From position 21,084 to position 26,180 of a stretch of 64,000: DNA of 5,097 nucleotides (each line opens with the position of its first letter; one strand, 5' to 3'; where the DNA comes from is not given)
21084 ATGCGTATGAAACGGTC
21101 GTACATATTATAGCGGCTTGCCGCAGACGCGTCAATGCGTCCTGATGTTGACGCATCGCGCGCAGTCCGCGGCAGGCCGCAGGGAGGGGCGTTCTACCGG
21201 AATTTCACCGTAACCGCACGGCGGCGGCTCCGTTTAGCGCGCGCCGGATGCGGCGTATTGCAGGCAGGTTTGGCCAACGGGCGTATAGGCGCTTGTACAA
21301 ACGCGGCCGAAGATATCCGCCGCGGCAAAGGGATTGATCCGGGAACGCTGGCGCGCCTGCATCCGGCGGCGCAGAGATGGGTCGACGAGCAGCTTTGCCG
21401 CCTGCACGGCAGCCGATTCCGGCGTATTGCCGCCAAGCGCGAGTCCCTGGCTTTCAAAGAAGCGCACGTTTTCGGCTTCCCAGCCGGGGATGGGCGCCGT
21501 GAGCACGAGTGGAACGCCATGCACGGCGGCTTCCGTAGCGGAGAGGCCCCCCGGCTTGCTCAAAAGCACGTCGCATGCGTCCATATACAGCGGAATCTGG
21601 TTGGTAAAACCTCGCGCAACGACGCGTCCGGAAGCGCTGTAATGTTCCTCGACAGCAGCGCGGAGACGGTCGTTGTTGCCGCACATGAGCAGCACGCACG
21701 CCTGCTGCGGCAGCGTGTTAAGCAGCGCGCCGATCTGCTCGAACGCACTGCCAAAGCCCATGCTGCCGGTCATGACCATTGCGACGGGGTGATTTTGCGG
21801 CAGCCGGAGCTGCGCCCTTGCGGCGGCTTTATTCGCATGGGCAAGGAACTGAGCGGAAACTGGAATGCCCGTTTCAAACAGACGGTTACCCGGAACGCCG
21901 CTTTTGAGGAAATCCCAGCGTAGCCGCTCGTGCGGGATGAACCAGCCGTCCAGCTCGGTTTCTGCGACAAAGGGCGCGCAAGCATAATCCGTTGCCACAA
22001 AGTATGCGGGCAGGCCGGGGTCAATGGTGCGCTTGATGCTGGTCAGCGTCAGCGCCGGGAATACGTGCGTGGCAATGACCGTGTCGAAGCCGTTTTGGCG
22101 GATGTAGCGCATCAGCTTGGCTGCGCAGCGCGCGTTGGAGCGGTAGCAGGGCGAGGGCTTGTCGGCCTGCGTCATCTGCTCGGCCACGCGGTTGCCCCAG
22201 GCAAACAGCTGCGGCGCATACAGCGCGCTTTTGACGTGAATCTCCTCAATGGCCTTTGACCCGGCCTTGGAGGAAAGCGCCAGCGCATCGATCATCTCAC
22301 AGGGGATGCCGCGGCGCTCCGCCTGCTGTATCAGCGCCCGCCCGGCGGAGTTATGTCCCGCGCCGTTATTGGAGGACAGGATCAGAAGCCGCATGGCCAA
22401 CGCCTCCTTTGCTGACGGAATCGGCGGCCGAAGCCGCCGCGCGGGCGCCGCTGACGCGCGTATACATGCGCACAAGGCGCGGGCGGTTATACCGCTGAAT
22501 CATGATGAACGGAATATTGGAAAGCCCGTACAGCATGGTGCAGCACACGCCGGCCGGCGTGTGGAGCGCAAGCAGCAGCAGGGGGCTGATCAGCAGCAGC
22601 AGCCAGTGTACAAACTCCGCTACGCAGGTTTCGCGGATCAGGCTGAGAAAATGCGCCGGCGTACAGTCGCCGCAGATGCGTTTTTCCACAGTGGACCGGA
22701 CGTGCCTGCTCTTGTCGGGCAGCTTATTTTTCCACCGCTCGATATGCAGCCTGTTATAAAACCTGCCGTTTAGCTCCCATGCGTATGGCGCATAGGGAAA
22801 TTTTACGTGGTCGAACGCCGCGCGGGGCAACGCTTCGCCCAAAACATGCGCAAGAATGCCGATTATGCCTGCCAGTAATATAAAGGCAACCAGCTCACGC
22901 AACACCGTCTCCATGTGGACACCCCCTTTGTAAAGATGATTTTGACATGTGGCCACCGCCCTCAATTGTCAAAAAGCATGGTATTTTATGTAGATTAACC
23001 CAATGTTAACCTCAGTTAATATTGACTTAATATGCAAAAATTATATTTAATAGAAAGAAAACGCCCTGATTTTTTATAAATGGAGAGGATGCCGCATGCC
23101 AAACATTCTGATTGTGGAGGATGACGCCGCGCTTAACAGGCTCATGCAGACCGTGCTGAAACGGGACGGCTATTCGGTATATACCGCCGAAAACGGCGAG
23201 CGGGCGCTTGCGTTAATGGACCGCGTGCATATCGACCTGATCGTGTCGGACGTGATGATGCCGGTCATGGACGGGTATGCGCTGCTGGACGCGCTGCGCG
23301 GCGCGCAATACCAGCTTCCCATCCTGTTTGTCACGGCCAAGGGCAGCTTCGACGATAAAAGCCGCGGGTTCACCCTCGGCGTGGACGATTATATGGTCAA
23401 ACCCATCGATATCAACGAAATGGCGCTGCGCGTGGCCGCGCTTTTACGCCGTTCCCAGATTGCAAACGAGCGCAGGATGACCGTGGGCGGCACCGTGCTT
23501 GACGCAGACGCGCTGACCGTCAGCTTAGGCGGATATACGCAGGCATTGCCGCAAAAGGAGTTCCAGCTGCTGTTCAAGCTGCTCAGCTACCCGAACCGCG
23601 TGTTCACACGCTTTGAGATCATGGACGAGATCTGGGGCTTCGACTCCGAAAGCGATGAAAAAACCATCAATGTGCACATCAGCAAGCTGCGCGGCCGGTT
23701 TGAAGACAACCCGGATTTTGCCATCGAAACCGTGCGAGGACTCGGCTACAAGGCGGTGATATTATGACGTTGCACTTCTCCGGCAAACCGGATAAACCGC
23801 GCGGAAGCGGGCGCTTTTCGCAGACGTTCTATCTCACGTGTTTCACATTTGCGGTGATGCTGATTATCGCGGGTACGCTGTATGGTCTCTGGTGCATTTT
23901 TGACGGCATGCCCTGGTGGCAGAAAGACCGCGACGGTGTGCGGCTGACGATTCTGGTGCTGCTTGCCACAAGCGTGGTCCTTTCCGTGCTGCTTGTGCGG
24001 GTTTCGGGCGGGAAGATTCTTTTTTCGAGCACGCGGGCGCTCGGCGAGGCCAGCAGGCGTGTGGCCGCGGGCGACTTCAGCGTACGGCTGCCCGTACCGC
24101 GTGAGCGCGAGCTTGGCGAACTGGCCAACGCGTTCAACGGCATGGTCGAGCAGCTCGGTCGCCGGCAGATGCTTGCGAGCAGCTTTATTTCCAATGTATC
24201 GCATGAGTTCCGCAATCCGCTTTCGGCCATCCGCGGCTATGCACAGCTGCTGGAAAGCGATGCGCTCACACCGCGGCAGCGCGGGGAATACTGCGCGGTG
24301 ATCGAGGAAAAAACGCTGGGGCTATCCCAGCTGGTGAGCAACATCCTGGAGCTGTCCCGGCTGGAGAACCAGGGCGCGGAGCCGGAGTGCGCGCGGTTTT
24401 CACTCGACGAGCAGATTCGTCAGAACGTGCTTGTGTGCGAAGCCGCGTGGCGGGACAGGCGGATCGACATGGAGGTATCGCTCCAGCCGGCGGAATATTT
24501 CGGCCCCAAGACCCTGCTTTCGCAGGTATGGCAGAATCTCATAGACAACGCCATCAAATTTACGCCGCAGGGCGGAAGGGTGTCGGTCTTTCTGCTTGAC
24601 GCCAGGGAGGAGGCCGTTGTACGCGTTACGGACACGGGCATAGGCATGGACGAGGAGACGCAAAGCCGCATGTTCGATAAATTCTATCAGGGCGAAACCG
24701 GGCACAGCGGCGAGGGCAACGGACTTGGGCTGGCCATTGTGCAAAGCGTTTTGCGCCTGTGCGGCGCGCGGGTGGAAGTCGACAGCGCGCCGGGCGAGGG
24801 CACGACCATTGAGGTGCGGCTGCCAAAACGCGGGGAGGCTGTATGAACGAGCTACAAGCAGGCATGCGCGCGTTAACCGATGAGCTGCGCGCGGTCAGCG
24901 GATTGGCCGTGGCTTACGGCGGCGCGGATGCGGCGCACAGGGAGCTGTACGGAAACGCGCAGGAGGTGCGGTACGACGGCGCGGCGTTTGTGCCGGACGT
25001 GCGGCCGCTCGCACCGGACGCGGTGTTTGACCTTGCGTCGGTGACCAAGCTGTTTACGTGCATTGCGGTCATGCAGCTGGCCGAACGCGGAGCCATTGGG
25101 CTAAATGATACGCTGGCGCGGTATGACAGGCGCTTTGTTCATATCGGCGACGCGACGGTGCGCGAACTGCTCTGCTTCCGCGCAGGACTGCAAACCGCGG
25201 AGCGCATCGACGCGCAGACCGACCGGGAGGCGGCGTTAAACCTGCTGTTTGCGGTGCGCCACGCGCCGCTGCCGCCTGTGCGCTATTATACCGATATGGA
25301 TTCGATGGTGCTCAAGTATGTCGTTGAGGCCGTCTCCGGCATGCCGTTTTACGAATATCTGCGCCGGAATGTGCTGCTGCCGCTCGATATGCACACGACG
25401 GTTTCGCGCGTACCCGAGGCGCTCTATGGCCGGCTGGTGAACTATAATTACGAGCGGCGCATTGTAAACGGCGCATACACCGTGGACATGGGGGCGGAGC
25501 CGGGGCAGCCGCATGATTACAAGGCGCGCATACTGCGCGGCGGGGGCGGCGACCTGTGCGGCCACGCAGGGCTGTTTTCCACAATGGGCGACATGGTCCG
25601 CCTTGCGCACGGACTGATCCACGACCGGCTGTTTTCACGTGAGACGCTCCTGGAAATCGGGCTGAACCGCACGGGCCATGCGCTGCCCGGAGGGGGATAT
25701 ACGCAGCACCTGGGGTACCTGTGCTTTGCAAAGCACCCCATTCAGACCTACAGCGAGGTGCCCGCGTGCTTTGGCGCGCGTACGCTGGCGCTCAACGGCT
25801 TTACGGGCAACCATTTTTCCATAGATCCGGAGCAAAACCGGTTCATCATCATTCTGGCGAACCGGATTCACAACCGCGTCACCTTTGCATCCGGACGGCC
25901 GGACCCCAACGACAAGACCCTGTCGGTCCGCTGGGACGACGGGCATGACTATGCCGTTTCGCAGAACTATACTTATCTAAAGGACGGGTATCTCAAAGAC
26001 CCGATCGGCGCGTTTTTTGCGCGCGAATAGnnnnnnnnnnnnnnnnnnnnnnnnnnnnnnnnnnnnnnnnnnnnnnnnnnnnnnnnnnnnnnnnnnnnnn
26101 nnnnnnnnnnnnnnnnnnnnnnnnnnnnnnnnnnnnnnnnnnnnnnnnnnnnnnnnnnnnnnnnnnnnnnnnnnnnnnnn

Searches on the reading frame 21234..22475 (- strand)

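Call 42: search_protein_families(library=pfam, proteins=[window:21234-22475:-], max_evalue=0.001)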
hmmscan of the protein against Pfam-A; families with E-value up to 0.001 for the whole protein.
window:21234-22475:- (413 aa): 5 families
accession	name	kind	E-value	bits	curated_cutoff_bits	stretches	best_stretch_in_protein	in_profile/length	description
PF06925.17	MGDG_synth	-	1.9e-14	54.6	25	1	41-206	1-169/169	Monogalactosyldiacylglycerol (MGDG) synthase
PF00534.26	Glycos_transf_1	-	3.5e-08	33.6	26.4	1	255-378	40-171/172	Glycosyl transferases group 1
PF04101.22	Glyco_tran_28_C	-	8.7e-06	26.3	22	1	232-326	2-97/166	Glycosyltransferase family 28 C-terminal domain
PF13692.12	Glyco_trans_1_4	-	1.2e-05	26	27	1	247-363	23-140/142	Glycosyl transferases group 1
PF02350.25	Epimerase_2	-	0.00038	19.9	30.6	1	179-325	127-283/347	UDP-N-acetylglucosamine 2-epimerase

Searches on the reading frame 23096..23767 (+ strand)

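Call 42: search_protein_families(library=pfam, proteins=[window:23096-23767:+], max_evalue=0.001)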
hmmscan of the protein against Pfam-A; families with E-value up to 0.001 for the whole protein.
window:23096-23767:+ (223 aa): 2 families
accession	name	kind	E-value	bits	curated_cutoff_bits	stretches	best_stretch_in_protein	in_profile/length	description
PF00072.30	Response_reg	-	1.2e-28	100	30.2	1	4-113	1-110/111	Response regulator receiver domain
PF00486.34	Trans_reg_C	-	7.2e-21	74.5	26.2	1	150-219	5-76/77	Transcriptional regulatory protein, C terminal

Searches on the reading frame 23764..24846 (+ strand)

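Call 42: search_protein_families(library=pfam, proteins=[window:23764-24846:+], max_evalue=0.001)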
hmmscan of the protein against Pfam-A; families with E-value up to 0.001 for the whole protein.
window:23764-24846:+ (360 aa): 4 families
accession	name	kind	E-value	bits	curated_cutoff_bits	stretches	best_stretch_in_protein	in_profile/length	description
PF02518.31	HATPase_c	-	1.8e-29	102.8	26.4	1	250-356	4-110/111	Histidine kinase-, DNA gyrase B-, and HSP90-like ATPase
PF00512.31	HisKA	-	3.7e-17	62.6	26.9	1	139-202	3-65/66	His Kinase A (phospho-acceptor) domain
PF00672.30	HAMP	-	1.6e-12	47.9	25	1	91-131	11-51/53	HAMP domain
PF13581.12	HATPase_c_2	-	0.00034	21.1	27.4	1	263-351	47-125/127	Histidine kinase-like ATPase domain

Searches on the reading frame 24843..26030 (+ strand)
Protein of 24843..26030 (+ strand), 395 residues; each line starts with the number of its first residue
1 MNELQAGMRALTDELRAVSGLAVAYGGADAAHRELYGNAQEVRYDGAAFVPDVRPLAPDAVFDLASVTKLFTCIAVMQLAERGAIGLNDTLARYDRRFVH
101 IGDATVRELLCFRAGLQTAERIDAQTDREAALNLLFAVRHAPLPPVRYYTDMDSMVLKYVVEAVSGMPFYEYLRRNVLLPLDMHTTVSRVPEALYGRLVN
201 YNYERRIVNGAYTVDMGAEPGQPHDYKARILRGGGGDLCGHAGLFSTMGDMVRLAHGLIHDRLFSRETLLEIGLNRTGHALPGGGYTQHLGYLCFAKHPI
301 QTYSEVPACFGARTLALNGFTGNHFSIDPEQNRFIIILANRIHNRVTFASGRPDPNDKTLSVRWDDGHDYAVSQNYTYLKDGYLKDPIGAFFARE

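Call 10: search_protein_families(library=pfam, proteins=[window:24843-26030:+], max_evalue=1)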
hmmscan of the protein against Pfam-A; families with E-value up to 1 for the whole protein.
window:24843-26030:+ (395 aa): 3 families
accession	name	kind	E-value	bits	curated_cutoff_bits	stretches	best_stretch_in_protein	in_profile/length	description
PF00144.29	Beta-lactamase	-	2.3e-39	135.9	27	1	10-344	3-313/329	Beta-lactamase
PF13354.11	Beta-lactamase2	-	0.044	13.6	22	1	58-91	17-50/214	Beta-lactamase enzyme family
PF22839.2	DUF7015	-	0.23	12.1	35.2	1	319-379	38-99/100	Domain of unknown function (DUF7015)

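Call 23: find_related_loci(query=window:24843-26027:+, collection=genome_contigs, flank=10000)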
Query window:24843-26027:+ (395 aa) in genome_contigs; peptide patterns used: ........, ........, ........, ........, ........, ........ (x = any residue, [..] = any of these).
32 stretches matched a pattern; 2 encode a relative of the query (tblastn E <= 1e-3); 2 distinct loci.
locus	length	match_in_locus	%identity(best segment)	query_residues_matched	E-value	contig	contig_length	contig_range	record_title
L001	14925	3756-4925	58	4-392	1e-150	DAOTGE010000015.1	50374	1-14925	MAG TPA_asm: Eubacteriales bacterium isolate AMR_MDS_3085 NODE_702_length_50374_cov_11.657585, whole genome shotgun sequ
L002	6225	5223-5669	32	54-183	2e-12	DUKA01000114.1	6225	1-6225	MAG TPA_asm: Candidatus Bathyarchaeota archaeon isolate UBA8941 contig_109469, whole genome shotgun sequence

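Call 44: find_homologous_proteins(query=window:24843-26027:+, max_evalue=1e-50)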
Query window:24843-26027:+ (395 aa): 581 proteins with E <= 1e-50 among 8000 candidates; the best 120 are listed.
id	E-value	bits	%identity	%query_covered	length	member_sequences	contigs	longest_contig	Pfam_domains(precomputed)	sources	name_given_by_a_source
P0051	2.8e-268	907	100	100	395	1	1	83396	PF00144.30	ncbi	-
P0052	6.8e-236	801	88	100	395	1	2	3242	PF00144.30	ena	-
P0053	1.7e-198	678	76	98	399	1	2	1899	PF00144.30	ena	-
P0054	2.9e-178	611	68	98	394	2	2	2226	PF00144.30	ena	-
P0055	1.3e-176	606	69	98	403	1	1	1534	PF00144.30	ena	-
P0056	1.8e-166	572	65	99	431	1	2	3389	PF00144.30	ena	-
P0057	6.3e-164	564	64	99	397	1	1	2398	PF00144.30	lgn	-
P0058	9.6e-164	563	65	97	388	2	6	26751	PF00144.30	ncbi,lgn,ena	-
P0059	1.1e-162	560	65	97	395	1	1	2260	PF00144.30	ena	-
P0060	1.3e-158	546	63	98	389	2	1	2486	PF00144.30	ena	-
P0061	3.8e-155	535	60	99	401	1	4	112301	PF00144.30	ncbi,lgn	ncbi:MAG: serine hydrolase domain-containing protein [Clostridia bacterium]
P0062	3.5e-151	522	59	99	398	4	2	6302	PF00144.30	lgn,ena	-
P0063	1.6e-150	520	59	99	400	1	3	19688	PF00144.30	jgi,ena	-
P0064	5.5e-147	508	57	99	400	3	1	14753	PF00144.30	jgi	-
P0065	7.2e-147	508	58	99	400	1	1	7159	PF00144.30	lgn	-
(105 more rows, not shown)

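Call 45: find_encoding_contigs(protein=P0052, flank=10000, max_places=4)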
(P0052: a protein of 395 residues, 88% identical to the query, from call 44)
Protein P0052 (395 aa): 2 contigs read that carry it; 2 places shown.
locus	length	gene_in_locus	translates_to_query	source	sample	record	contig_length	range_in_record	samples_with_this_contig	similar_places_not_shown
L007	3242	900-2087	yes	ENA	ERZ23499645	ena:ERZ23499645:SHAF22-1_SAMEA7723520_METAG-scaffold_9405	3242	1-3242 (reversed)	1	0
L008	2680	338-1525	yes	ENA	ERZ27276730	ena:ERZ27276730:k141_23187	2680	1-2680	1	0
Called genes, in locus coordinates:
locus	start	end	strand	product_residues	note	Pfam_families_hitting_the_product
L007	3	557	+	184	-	?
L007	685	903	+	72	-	PF02518:HATPase_c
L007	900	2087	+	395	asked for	PF00144:Beta-lactamase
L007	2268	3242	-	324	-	?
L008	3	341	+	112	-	?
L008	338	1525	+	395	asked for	PF00144:Beta-lactamase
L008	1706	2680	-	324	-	?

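Call 46: find_encoding_contigs(protein=P0058, flank=8000, max_places=3)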
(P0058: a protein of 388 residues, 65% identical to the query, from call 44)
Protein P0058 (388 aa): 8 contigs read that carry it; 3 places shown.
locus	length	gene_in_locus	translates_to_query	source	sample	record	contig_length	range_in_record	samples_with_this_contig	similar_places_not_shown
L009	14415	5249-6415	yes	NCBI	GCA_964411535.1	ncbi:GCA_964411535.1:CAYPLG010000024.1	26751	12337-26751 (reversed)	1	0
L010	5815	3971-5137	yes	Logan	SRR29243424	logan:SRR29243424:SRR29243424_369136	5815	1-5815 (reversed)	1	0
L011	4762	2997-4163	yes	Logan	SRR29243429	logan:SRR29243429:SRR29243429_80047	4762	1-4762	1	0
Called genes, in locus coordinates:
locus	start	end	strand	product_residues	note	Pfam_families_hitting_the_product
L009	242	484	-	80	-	PF01084:Ribosomal_S18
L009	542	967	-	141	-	PF00436:SSB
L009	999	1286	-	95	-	PF01250:Ribosomal_S6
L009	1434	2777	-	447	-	PF01546:Peptidase_M20, PF07687:M20_dimer (faint)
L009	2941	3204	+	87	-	-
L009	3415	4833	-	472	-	PF00474:SSF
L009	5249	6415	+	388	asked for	PF00144:Beta-lactamase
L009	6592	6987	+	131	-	PF16677:GP3_package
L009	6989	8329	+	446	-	PF03237:Terminase_6N, PF04466:Terminase_3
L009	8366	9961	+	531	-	PF16510:P22_portal, PF23899:SU10_portal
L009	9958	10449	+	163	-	-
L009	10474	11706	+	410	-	PF13252:Phage_capsid_3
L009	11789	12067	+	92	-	-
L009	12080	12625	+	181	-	PF24175:SU10_adaptor (weak)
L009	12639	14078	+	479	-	-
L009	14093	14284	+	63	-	-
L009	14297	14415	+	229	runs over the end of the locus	-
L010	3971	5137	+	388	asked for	PF00144:Beta-lactamase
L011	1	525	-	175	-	?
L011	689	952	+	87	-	-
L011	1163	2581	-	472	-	PF00474:SSF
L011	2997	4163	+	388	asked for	PF00144:Beta-lactamase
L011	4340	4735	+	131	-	PF16677:GP3_package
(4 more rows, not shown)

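Call 50: find_encoding_contigs(protein=P0053, flank=5000, max_places=3)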
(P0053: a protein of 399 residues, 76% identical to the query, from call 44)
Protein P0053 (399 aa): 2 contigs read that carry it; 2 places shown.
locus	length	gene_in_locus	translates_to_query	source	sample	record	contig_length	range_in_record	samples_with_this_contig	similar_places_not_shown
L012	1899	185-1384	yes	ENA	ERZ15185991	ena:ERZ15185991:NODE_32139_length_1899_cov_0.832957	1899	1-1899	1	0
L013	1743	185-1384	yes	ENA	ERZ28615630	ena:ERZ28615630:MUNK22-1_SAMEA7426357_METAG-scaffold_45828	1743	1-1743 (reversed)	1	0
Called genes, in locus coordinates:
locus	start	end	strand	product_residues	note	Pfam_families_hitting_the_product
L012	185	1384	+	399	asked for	PF00144:Beta-lactamase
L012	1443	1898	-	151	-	?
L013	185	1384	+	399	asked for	PF00144:Beta-lactamase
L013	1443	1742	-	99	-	?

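Call 51: find_encoding_contigs(protein=P0056, flank=5000, max_places=3)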
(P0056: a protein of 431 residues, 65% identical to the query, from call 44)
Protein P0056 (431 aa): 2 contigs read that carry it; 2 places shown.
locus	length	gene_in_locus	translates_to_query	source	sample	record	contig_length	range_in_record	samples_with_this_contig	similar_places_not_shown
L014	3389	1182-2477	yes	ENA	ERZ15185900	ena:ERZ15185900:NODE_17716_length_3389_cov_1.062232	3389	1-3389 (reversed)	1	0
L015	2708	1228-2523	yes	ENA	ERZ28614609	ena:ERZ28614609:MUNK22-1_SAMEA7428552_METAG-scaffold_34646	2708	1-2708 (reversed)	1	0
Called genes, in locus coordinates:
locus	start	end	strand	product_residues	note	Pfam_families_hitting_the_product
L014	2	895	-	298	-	?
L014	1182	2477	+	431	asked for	PF00144:Beta-lactamase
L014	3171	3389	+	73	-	?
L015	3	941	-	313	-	?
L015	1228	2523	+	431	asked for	PF00144:Beta-lactamase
